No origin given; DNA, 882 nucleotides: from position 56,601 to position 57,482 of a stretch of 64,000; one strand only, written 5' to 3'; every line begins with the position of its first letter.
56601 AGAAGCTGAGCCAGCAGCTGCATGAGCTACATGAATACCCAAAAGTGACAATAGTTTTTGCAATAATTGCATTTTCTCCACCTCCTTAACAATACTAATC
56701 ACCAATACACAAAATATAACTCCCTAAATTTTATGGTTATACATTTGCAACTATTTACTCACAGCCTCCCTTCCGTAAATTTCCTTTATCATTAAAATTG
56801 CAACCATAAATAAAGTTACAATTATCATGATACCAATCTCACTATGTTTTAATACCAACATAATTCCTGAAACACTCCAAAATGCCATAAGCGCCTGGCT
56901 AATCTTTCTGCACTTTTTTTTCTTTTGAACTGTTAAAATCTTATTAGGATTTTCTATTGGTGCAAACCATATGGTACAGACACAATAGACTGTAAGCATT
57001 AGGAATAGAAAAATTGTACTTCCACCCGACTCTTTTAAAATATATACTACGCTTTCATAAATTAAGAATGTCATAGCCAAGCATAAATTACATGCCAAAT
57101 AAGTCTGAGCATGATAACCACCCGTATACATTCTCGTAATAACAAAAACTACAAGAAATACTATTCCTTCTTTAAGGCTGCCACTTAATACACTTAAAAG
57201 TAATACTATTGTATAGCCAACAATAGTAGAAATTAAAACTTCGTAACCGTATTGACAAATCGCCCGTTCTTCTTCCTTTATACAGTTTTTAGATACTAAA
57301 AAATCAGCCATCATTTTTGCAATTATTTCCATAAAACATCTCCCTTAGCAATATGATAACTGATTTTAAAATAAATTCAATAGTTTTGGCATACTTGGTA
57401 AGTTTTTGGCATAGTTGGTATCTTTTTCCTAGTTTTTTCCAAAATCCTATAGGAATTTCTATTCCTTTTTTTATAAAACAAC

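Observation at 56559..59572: agr-type quorum-sensing locus in non-canonical order (agrA-agrC-agrB-agrD) with a cysteine-less AgrD candidate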

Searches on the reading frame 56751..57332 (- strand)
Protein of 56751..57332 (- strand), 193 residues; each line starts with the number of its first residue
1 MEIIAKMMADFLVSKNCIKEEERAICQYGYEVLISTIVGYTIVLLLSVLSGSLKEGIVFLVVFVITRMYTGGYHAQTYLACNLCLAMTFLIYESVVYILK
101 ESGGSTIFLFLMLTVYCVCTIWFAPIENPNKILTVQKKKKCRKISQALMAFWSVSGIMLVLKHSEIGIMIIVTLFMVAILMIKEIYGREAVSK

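Call 3: search_protein_families(library=pfam, proteins=[window:56751-57332:-], max_evalue=0.1)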
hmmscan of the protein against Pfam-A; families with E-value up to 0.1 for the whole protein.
window:56751-57332:- (193 aa): 1 family
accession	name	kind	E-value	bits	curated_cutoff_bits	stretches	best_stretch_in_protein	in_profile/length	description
PF04647.20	AgrB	-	2e-36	125.5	23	1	5-182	1-182/185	Accessory gene regulator B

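Call 4: search_protein_families(library=ncbifam, proteins=[window:56751-57332:-], max_evalue=0.1)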
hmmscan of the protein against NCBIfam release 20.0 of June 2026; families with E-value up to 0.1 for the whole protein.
window:56751-57332:- (193 aa): 1 family
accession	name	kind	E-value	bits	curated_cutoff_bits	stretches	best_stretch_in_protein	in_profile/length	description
NF002210.0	PRK01100.1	equivalog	1.2e-12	48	282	1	5-182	11-188/210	accessory gene regulator ArgB-like protein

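Call 11: find_homologous_proteins(query=window:56751-57332:-, max_evalue=0.00001)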
Query window:56751-57332:- (193 aa): 25 proteins with E <= 0.00001 among 135 candidates.
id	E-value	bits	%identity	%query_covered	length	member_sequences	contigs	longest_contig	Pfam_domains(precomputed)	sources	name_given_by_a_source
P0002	1.6e-115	401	99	100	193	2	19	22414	PF04647.21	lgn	-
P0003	4.9e-93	328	78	100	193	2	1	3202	PF04647.21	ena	-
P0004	1.2e-88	313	75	100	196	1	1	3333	PF04647.21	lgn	-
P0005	3.2e-80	286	69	100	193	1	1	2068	PF04647.21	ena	-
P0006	9.1e-80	285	67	99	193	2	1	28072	PF04647.21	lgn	-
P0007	1.0e-79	284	69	98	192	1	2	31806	PF04647.21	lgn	-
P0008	1.0e-78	281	70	97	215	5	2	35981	PF04647.21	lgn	-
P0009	4.5e-77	276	67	98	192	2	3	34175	PF04647.21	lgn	-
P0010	4.8e-77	276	69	100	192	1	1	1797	PF04647.21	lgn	-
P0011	3.2e-24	104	37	92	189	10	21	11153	PF04647.21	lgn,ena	-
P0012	6.5e-23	99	35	94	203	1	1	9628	PF04647.21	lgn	-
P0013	2.6e-22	97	33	89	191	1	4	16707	PF04647.21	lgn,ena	-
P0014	4.0e-22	97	34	93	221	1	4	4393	PF04647.21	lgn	-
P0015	9.0e-22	96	33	95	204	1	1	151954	PF04647.21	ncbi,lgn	-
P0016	1.8e-21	95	38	94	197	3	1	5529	PF04647.21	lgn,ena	-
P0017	1.2e-20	92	35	82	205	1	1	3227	PF04647.21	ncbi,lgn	-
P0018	3.4e-20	91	33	98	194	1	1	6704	PF04647.21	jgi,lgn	jgi:accessory gene regulator B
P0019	4.6e-18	84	33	100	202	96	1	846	PF04647.21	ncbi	-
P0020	2.1e-17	81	32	94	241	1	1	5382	PF04647.21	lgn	-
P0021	1.6e-16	79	31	72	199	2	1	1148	PF04647.21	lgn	-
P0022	2.4e-16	78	33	77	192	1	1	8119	PF04647.21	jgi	-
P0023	1.5e-15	75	36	65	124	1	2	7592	PF04647.21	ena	-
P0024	4.0e-12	64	33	75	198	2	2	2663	PF04647.21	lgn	-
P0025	5.9e-12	64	29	94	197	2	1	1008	PF04647.21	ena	-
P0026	1.3e-9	56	28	98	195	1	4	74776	PF04647.21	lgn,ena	-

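Call 13: find_encoding_contigs(protein=P0003, flank=5000, max_places=2)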
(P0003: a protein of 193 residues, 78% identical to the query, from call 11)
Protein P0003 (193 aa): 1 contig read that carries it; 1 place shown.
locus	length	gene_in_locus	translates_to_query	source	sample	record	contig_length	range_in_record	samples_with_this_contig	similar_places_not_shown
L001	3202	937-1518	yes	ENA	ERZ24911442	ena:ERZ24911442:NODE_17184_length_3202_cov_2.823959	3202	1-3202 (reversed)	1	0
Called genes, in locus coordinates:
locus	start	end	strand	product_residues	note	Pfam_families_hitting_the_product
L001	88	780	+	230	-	PF14501:HATPase_c_5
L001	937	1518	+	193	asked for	PF04647:AgrB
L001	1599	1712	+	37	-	-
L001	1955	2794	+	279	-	PF01734:Patatin, PF19890:DUF6363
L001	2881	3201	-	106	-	?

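Call 14: find_encoding_contigs(protein=P0004, flank=5000, max_places=2)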
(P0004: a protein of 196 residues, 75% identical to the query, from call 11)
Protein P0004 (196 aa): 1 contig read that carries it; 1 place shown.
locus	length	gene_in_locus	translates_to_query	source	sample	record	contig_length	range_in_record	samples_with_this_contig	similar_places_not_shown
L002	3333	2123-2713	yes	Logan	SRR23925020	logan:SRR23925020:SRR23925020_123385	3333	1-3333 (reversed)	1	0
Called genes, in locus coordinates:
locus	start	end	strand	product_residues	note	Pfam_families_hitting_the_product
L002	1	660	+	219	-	?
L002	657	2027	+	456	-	PF14501:HATPase_c_5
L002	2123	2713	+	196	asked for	PF04647:AgrB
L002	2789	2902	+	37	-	-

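Call 15: find_encoding_contigs(protein=P0006, flank=5000, max_places=2)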
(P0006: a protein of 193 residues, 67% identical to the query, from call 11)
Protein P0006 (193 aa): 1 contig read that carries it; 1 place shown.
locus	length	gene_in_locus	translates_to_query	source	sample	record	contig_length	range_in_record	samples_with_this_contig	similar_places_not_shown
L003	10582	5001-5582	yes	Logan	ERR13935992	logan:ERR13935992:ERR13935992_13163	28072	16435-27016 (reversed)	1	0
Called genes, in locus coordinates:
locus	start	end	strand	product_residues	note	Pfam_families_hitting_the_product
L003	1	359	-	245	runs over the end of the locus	-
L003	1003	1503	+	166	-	-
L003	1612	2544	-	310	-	PF00126:HTH_1, PF03466:LysR_substrate, PF12727:PBP_like (faint)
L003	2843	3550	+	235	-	PF00072:Response_reg, PF04397:LytTR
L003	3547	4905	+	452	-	PF14501:HATPase_c_5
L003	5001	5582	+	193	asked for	PF04647:AgrB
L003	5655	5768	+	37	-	-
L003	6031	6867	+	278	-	PF01734:Patatin, PF19890:DUF6363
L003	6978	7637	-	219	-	PF00702:Hydrolase, PF12710:HAD (weak), PF13419:HAD_2, PF13242:Hydrolase_like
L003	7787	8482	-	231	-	PF04172:LrgB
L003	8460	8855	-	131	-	PF03788:LrgA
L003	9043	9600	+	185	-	PF00440:TetR_N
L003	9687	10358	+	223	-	-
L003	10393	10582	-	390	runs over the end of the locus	PF01545:Cation_efflux, PF16916:ZT_dimer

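Call 16: find_encoding_contigs(protein=P0007, flank=5000, max_places=2)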
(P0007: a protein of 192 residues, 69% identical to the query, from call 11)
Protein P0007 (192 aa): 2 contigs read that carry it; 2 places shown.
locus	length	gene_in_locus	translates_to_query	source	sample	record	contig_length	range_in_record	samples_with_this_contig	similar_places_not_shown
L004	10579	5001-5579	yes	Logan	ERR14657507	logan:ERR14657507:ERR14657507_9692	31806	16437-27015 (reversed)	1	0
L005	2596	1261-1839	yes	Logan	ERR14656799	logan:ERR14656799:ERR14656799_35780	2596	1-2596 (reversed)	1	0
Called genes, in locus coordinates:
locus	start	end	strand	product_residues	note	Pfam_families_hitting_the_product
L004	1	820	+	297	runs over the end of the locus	PF00512:HisKA, PF02518:HATPase_c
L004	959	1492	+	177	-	-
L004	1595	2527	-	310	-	PF00126:HTH_1, PF03466:LysR_substrate, PF12727:PBP_like (faint)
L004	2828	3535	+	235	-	PF00072:Response_reg, PF04397:LytTR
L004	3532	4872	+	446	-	PF14501:HATPase_c_5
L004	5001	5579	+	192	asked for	PF04647:AgrB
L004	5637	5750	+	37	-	-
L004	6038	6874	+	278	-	PF01734:Patatin, PF19890:DUF6363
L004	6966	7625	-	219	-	PF00702:Hydrolase, PF12710:HAD (weak), PF13419:HAD_2, PF13242:Hydrolase_like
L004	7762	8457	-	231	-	PF04172:LrgB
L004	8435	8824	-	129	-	PF03788:LrgA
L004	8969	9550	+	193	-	PF00440:TetR_N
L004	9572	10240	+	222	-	-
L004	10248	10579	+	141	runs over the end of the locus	PF11070:DUF2871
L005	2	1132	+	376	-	?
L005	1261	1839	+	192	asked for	PF04647:AgrB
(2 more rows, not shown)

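Call 17: find_encoding_contigs(protein=P0008, flank=5000, max_places=2)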
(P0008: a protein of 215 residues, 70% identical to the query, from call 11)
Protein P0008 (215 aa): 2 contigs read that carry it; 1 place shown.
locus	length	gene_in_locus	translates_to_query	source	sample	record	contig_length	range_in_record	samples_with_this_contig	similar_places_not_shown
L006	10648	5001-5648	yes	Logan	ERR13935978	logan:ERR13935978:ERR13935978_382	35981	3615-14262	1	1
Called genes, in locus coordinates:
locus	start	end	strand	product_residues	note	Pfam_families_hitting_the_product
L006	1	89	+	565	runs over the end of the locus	PF12729:4HB_MCP_1, PF00672:HAMP (faint), PF00015:MCPsignal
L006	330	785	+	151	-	-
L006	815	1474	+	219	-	-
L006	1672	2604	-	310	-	PF00126:HTH_1, PF03466:LysR_substrate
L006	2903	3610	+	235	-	PF00072:Response_reg, PF04397:LytTR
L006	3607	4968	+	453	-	PF14501:HATPase_c_5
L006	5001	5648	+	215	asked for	PF04647:AgrB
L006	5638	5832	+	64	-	-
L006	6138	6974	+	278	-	PF01734:Patatin, PF19890:DUF6363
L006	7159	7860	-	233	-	PF00702:Hydrolase, PF12710:HAD (weak), PF13419:HAD_2, PF13242:Hydrolase_like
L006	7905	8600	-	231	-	PF04172:LrgB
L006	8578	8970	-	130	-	PF03788:LrgA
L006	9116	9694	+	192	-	PF00440:TetR_N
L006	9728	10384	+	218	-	-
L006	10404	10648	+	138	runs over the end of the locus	PF11070:DUF2871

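Call 18: find_encoding_contigs(protein=P0009, flank=5000, max_places=2)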
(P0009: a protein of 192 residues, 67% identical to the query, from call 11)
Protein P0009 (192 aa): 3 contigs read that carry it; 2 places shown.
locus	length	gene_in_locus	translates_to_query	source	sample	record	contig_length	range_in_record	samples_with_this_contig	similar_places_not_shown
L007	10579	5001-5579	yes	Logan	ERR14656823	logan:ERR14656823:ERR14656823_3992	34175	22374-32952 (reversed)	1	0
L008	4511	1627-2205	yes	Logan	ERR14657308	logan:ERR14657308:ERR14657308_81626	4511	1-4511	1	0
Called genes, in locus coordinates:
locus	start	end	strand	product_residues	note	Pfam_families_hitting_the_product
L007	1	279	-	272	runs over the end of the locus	PF12844:HTH_19, PF13560:HTH_31, PF01381:HTH_3, PF13443:HTH_26 (weak)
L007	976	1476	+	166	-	-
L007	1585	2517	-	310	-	PF00126:HTH_1, PF03466:LysR_substrate, PF12727:PBP_like (faint)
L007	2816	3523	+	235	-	PF00072:Response_reg, PF04397:LytTR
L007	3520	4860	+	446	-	PF14501:HATPase_c_5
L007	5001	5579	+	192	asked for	PF04647:AgrB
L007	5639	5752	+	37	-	-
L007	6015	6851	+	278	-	PF01734:Patatin, PF19890:DUF6363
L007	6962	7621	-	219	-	PF00702:Hydrolase, PF12710:HAD (weak), PF13419:HAD_2, PF13242:Hydrolase_like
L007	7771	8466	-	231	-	PF04172:LrgB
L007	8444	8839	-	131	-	PF03788:LrgA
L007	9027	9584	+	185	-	PF00440:TetR_N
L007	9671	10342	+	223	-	-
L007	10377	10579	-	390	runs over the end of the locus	PF01545:Cation_efflux, PF16916:ZT_dimer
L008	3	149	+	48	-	?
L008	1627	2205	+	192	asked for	PF04647:AgrB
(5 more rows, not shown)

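Call 19: find_encoding_contigs(protein=P0005, flank=5000, max_places=1)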
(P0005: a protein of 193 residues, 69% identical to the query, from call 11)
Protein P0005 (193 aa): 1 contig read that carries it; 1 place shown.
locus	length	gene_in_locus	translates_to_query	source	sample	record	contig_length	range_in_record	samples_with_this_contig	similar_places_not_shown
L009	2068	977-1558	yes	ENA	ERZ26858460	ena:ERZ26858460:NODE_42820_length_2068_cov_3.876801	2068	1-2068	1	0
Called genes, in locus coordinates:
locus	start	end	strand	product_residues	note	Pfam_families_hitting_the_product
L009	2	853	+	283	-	?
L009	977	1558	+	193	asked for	PF04647:AgrB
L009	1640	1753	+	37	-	-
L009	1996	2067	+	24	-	?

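Call 20: find_encoding_contigs(protein=P0010, flank=5000, max_places=1)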
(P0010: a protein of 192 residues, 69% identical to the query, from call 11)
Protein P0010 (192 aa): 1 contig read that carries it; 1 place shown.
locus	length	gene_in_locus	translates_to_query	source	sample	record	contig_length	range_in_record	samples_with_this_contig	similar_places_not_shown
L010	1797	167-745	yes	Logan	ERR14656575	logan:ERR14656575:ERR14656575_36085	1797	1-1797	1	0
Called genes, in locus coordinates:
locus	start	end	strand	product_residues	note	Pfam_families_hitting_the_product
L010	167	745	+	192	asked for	PF04647:AgrB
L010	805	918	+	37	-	-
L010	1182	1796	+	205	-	?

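Call 38: find_related_loci(query=A2, collection=genome_contigs, flank=4000)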
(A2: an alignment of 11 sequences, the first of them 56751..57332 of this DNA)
Query A2 (193 aa) in genome_contigs; peptide patterns used: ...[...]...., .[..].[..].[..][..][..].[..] (x = any residue, [..] = any of these).
60 stretches matched a pattern; 36 encode a relative of the query (tblastn E <= 1e-3); 36 distinct loci.
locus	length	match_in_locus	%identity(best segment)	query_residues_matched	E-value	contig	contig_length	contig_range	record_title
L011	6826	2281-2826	37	4-189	7e-31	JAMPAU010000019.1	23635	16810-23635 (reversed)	MAG: Ruminococcus flavefaciens isolate NALB_7813_7 Scaffold_#19__SCF_019___23635_bp, whole genome shotgun sequence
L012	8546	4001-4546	36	4-189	4e-30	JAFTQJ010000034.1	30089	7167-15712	MAG: Oscillospiraceae bacterium isolate RGIG4054 Roe_deer_Cecum.Co__c516265, whole genome shotgun sequence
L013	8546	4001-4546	36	4-188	1e-27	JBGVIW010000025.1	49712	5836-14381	MAG: Ruminococcus sp. isolate fecal_MAG_126 fecal_MAG_126_contig_0025, whole genome shotgun sequence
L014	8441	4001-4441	37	1-148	4e-27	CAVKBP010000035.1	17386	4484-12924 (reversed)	Ruminococcus sp. CAG:382 isolate H07683-L1_cleanbin_000014 genome assembly, contig: Spades_H07683-L1_contig_2591, whole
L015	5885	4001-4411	37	11-148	6e-25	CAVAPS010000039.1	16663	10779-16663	Desulfovibrio piger isolate H07606-L1_cleanbin_000019 genome assembly, contig: Spades_H07606-L1_contig_2709, whole genom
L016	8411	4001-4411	37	11-148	9e-25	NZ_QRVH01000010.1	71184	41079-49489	Eubacterium sp. AF22-9 AF22-9.Scaf10, whole genome shotgun sequence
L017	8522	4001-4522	35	8-181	9e-25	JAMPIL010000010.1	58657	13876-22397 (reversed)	MAG: Ruminococcus flavefaciens isolate NALB_7963_3 Scaffold_#10__SCF_010___58657_bp, whole genome shotgun sequence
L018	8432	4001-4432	34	4-148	1e-23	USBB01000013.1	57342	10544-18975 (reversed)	uncultured Eubacterium sp. isolate UMGS1550 genome assembly, contig: NODE_458_length_57342_cov_6.609301, whole genome sh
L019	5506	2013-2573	34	4-182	4e-22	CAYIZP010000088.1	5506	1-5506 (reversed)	MAG TPA_asm: uncultured Lachnospiraceae bacterium isolate ERP123703_co1_196 genome assembly, contig: NODE_15403_length_5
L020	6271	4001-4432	35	4-148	8e-22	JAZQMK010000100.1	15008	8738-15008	MAG: Lachnospiraceae bacterium isolate T1900044606_TS20190072.MAGScoT_cleanbin_000024 SGB_742_k141_1500402, whole genome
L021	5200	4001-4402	31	14-150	8e-21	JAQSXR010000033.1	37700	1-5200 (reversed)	MAG: Clostridiales bacterium isolate L_E1_T20_A_bin.31 scaffold_5328, whole genome shotgun sequence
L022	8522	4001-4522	29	8-181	8e-21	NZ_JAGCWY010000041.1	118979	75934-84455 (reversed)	MAG: Ruminococcus sp. isolate RGIG10198 Yak_Rumen-5__c584830, whole genome shotgun sequence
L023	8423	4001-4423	34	1-145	1e-19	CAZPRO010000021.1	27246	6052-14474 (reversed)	MAG TPA_asm: uncultured Clostridium sp. isolate SRP313737_co1_101 genome assembly, contig: NODE_2777_length_27246_cov_9.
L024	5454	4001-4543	29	1-182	2e-19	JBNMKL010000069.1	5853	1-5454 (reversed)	MAG: Lachnospira sp. isolate CM_BacLac1556.44 k141_244305_length_5853_cov_28.4442, whole genome shotgun sequence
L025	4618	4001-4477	26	2-163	2e-18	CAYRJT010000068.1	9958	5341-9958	MAG TPA_asm: uncultured Lachnospiraceae bacterium isolate SRP192927_co1_119 genome assembly, contig: NODE_16709_length_9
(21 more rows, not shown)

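Call 47: search_solved_structures(query=window:56751-57332:-, max_evalue=1, show_alignments=2)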
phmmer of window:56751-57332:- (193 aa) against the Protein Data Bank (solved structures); distinct sequences matched with E-value up to 1: 0.

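Call 73: predict_structure(alignment_id=A1)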
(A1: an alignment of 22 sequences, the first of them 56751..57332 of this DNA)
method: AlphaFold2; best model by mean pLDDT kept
length: 193 residues; sequences in the alignment: 22
mean_pLDDT: 91.8   pTM: 0.86
mean pLDDT of the five models: 91.8, 90.2, 90.1, 89.2, 88.8
residues with pLDDT >= 90: 149; 70-90: 36; 50-70: 8; < 50: 0
segments of 3 or more residues with pLDDT < 50: none
pLDDT, mean of each block of 10 residues (from residue 1): 92 96 91 92 98 97 94 81 95 95 87 97 85 87 96 97 94 97 83 58
secondary structure, 60 per line:
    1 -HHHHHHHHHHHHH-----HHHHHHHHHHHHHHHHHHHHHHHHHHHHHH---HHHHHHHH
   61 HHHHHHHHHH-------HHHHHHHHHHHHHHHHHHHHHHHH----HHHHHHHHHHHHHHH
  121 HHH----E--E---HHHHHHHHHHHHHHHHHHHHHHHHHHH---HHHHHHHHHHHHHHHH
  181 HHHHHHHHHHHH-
elements in order: H2-14 H20-49 H53-70 H78-101 H106-123 H135-161 H165-192

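Call 75: fold_search(model_id=the predicted structure, library=pdb)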
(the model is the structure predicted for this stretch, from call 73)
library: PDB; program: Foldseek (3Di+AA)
matches with E <= 10: 109; with E <= 0.001: 0
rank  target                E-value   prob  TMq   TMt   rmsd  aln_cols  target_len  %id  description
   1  4oaa_A                1.4e+00  0.08  0.22  0.13  17.7       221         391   14  Crystal structure of E. coli lactose permease G46W,G262W bound to sugar (released 2014-01-29)
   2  9mel_A                1.4e+00  0.06  0.17  0.15  16.7       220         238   14  Structure of the human TWIK-2 potassium channel in complex with pimozide (released 2025-04-23)
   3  8axk_C                1.5e+00  0.08  0.20  0.20  22.7       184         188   16  Type 3 secretion system export apparatus core, inner rod and needle of Shigella flexneri (released 2023-03-01)
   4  7vtb                  1.6e+00  0.11  0.22  0.16  13.2       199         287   11  Partially closed conformation of talaropentaene synthase cyclase domain (released 2022-06-08)
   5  8bvt_A                1.7e+00  0.18  0.26  0.12  11.8       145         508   15  Cryo-EM structure of rat SLC22A6 bound to probenecid (released 2023-07-19)
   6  4avm                  1.9e+00  0.06  0.18  0.16  29.1       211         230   10  Crystal structure of the N-BAR domain of human bridging integrator 2. (released 2012-06-20)
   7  7e8e_A                2.0e+00  0.06  0.17  0.09  18.7       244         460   11  CryoEM structure of human Kv4.2-DPP6S-KChIP1 complex, transmembrane and intracellular region (released 2021-10-13)
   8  9o7w_B                2.3e+00  0.05  0.16  0.05  17.8       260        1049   15  Cryo-EM structure of apo rabbit TRPM3 having 3 resting and 1 activated subunits at 18 degrees Celsius (released 2025-12-17)
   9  6vbg_B                2.4e+00  0.06  0.21  0.12  17.0       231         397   13  Lactose permease complex with thiodigalactoside and nanobody 9043 (released 2020-11-25)
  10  9o7x_D                2.6e+00  0.04  0.16  0.05  17.8       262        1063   14  Cryo-EM structure of apo rabbit TRPM3 having 2 resting and 2 activated subunits (ortho position) at 18 degrees Celsius (released 2025-12-17)
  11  9u55                  2.7e+00  0.10  0.24  0.12  12.0       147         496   13  Cryo-EM structure of human OAT1 in complex with probenecid (released 2025-06-18)
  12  9mc8                  2.9e+00  0.10  0.25  0.12  11.9       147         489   13  Cryo-EM structure of human OAT1 in complex with PAH (released 2025-06-18)
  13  9mek_A                3.0e+00  0.03  0.17  0.15  16.5       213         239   14  Structure of the human TWIK-2 potassium channel (released 2025-04-23)
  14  6rsq_C                3.2e+00  0.08  0.22  0.23  13.0       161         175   14  Helical folded domain of mouse CAP1 (released 2019-11-27)
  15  6uw4_A                3.3e+00  0.05  0.18  0.09  18.8       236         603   12  Cryo-EM structure of human TRPV3 determined in lipid nanodisc (released 2020-07-01)
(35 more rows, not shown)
